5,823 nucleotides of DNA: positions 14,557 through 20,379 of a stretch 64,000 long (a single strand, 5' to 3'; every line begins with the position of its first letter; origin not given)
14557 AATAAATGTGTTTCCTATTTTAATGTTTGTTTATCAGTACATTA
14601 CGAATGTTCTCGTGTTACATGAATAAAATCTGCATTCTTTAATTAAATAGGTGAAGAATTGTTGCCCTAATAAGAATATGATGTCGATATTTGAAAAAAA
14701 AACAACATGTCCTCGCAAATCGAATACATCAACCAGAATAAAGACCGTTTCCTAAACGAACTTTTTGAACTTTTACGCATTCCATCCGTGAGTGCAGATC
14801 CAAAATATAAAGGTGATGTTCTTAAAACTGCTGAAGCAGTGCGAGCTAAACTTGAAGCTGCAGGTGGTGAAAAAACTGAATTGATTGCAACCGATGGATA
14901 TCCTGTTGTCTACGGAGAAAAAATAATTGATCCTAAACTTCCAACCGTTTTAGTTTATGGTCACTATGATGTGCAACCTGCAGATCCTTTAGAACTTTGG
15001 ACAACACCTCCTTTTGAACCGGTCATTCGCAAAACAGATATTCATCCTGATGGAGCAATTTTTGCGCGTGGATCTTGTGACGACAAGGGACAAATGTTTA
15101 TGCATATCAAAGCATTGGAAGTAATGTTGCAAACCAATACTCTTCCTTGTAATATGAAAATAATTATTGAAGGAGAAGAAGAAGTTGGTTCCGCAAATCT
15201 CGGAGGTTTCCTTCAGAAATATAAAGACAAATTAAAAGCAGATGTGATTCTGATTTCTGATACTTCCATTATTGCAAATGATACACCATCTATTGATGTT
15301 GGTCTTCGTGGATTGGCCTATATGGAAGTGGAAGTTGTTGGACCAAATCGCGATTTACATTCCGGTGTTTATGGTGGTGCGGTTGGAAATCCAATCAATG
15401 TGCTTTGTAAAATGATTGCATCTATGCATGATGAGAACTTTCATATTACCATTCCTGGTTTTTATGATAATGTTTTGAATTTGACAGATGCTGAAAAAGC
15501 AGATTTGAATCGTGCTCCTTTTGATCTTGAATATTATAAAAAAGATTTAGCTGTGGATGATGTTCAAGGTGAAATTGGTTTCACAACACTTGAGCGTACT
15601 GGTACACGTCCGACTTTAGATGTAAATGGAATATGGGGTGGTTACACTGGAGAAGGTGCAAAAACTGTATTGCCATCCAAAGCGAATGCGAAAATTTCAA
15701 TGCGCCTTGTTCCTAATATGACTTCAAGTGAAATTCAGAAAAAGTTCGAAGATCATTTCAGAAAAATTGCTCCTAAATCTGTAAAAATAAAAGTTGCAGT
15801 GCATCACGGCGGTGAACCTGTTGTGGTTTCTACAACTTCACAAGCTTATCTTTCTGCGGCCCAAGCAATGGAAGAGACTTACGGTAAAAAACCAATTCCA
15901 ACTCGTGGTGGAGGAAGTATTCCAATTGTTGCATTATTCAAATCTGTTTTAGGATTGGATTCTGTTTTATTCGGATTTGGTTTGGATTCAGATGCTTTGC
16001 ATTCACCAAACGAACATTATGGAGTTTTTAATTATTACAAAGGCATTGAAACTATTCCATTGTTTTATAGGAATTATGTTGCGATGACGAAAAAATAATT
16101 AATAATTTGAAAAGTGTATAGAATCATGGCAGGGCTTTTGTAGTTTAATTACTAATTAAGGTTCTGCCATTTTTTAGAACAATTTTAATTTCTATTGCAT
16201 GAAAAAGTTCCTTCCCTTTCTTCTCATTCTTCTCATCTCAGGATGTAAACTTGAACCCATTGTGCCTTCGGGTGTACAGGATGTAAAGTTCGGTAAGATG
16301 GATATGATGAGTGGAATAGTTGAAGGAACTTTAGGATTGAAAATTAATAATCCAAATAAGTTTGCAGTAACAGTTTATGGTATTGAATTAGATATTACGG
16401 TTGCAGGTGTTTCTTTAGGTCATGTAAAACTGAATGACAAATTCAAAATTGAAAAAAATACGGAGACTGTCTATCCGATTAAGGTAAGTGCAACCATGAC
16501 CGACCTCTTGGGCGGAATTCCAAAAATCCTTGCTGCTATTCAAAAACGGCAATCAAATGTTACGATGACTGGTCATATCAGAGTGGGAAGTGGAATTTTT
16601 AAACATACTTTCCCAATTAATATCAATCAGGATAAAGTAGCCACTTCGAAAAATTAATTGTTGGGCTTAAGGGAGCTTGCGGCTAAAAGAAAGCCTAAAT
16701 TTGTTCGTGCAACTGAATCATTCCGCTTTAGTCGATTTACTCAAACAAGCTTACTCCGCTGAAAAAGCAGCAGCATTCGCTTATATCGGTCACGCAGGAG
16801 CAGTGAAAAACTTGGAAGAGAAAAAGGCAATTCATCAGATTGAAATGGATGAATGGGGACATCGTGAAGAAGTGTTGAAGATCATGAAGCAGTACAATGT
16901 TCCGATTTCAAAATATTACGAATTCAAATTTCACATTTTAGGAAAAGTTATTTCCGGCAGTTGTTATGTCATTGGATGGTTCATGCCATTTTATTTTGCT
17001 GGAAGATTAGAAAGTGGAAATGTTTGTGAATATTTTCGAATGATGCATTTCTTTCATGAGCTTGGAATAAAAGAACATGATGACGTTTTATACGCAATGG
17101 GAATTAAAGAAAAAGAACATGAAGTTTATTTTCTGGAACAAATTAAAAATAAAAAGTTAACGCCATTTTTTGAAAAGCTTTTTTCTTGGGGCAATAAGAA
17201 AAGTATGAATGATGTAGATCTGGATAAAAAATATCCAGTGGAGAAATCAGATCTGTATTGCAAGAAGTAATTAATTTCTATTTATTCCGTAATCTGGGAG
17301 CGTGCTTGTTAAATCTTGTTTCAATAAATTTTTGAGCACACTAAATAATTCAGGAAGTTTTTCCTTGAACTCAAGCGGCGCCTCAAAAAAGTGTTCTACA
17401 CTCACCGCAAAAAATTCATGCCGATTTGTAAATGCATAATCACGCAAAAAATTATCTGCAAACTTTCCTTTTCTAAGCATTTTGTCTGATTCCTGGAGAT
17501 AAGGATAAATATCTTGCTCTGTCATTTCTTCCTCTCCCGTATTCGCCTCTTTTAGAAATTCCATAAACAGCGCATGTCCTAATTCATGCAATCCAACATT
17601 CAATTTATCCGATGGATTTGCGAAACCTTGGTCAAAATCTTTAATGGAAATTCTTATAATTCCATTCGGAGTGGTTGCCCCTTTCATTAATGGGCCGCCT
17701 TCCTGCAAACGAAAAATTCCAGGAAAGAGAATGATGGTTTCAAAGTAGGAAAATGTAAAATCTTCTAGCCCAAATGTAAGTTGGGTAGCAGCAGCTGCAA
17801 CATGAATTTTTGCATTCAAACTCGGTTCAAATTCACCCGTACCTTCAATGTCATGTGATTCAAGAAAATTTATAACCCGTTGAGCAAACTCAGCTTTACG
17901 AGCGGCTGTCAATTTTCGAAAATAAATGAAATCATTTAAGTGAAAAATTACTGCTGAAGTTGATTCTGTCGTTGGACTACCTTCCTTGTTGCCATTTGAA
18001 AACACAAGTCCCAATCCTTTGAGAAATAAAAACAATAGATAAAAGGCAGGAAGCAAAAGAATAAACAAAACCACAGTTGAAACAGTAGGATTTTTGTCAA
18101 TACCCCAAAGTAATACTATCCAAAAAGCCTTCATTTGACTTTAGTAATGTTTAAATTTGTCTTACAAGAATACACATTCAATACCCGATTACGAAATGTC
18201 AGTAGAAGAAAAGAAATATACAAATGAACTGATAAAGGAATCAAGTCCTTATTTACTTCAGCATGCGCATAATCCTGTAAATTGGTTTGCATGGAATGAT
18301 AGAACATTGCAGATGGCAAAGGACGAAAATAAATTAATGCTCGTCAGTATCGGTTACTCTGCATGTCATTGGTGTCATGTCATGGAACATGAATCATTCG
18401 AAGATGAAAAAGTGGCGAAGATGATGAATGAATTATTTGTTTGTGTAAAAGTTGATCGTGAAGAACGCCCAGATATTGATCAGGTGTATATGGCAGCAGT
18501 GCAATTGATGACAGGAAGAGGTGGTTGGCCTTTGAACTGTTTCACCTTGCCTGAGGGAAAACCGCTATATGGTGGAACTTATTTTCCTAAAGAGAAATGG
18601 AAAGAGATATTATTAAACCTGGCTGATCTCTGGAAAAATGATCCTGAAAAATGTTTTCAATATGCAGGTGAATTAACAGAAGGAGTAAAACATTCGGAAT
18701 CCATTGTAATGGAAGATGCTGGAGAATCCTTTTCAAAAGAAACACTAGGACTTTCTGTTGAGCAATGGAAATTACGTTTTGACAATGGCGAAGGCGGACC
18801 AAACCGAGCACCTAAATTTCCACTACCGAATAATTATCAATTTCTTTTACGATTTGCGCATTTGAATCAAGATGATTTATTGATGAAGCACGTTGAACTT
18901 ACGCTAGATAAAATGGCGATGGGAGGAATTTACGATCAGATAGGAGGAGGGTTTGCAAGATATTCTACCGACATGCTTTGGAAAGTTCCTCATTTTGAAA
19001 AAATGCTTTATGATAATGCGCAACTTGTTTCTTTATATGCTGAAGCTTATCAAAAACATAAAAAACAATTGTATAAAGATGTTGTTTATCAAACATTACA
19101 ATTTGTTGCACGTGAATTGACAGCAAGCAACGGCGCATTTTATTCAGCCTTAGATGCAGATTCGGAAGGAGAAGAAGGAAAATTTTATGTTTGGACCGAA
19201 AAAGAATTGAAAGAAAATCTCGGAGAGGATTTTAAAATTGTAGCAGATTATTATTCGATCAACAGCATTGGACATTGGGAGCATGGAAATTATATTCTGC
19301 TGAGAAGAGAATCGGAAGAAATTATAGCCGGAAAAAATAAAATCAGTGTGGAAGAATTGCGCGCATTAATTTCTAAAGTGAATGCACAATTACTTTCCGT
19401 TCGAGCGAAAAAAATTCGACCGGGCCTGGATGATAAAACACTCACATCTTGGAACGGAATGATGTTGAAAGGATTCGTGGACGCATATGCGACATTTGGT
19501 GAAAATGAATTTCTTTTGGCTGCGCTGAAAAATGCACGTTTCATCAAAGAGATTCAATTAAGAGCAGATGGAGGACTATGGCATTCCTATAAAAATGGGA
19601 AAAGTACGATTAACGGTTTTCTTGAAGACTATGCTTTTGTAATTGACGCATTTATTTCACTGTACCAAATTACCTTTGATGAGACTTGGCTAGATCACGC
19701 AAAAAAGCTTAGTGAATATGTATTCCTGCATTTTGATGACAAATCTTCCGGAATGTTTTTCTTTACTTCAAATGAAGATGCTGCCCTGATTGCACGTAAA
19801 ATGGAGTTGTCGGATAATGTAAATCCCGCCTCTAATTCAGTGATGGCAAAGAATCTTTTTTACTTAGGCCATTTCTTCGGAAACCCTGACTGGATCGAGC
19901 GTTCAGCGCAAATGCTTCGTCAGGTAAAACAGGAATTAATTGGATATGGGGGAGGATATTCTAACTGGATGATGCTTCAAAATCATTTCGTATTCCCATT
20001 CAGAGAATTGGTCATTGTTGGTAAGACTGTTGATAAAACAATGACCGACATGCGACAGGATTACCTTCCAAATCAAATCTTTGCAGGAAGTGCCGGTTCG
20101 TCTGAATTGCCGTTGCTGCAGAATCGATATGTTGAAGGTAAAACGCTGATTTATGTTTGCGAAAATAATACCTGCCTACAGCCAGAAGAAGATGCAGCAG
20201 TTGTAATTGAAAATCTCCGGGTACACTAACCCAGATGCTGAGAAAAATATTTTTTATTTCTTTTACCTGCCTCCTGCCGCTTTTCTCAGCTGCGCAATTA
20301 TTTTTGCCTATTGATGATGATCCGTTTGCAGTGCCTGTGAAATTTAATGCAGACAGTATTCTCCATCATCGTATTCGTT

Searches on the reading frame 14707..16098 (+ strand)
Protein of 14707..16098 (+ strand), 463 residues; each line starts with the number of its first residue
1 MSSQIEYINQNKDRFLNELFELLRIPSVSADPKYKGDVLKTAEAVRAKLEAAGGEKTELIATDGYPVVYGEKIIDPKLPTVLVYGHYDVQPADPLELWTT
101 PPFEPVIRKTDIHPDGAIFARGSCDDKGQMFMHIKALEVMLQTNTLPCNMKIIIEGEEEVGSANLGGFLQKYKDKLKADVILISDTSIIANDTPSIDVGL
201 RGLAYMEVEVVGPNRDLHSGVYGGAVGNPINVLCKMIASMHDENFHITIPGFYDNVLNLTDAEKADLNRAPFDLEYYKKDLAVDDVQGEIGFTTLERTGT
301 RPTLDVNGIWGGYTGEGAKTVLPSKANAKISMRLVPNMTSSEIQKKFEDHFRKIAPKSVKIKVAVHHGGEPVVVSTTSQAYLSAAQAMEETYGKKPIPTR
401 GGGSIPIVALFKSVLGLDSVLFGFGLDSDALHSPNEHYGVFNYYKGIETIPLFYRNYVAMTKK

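Call 43: search_protein_families(library=pfam, proteins=[window:14707-16098:+], max_evalue=0.001)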
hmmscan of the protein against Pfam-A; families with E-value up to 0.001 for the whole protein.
window:14707-16098:+ (463 aa): 2 families
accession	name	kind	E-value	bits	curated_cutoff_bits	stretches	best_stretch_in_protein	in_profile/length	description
PF01546.33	Peptidase_M20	-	4.3e-28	99.1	24.6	1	82-450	1-200/206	Peptidase family M20/M25/M40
PF07687.19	M20_dimer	-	3.1e-20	72.6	21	1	198-357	1-105/107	Peptidase dimerisation domain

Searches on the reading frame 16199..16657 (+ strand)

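Call 43: search_protein_families(library=pfam, proteins=[window:16199-16657:+], max_evalue=0.001)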
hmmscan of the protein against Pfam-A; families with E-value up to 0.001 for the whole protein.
window:16199-16657:+ (152 aa): 1 family
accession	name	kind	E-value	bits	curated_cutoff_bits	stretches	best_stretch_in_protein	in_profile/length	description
PF03168.19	LEA_2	-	3e-13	50.5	25.4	1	47-142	2-96/98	Late embryogenesis abundant protein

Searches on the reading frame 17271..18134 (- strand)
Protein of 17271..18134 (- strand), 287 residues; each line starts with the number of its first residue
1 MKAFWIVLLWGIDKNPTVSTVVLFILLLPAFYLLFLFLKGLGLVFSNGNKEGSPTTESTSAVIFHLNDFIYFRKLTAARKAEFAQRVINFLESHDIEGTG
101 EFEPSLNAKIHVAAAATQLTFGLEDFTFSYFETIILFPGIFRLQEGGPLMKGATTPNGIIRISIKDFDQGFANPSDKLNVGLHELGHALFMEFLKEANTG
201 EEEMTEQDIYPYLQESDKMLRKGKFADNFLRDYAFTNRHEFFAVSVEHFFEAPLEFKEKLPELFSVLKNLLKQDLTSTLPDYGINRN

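Call 44: search_protein_families(library=pfam, proteins=[window:17271-18134:-], max_evalue=0.001)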
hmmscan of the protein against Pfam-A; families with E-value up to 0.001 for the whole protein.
window:17271-18134:- (287 aa): 1 family
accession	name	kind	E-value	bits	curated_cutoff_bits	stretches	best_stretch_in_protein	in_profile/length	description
PF06167.18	Peptidase_M90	-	6e-31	108.3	26.2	1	67-270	25-241/243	Glucose-regulated metallo-peptidase M90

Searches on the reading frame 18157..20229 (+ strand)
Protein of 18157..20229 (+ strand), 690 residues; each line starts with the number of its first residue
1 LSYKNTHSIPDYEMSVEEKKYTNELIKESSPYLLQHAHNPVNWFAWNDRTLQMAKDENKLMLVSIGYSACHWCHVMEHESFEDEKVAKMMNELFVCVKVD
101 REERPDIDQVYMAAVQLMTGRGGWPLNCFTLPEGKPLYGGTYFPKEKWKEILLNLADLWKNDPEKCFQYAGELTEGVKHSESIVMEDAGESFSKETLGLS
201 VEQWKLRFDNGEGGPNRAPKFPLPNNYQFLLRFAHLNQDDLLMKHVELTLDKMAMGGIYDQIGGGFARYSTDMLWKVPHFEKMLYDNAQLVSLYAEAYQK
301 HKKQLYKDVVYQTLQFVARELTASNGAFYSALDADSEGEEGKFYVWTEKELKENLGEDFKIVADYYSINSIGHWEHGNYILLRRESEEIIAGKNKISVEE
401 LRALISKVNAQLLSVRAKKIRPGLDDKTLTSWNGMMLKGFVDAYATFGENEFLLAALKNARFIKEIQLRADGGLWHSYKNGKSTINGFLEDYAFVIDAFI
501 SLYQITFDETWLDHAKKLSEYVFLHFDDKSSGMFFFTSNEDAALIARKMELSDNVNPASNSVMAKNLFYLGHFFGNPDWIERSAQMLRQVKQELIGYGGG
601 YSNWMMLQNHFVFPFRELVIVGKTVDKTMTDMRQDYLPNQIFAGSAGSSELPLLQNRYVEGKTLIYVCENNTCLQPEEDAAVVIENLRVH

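Call 44: search_protein_families(library=pfam, proteins=[window:18157-20229:+], max_evalue=0.001)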
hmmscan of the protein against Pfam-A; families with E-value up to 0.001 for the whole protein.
window:18157-20229:+ (690 aa): 3 families
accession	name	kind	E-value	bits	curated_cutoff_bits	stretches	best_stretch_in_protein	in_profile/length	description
PF03190.21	Thioredox_DsbH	-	9.4e-68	227.7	27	1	22-175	1-160/163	Protein of unknown function, DUF255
PF13899.12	Thioredoxin_7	-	1e-08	35.6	27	1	43-106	2-65/83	Thioredoxin-like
PF07944.18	Beta-AFase-like_GH127_cat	-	0.00024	20.7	24.9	1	434-542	128-228/376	Beta-L-arabinofuranosidase, GH127 catalytic domain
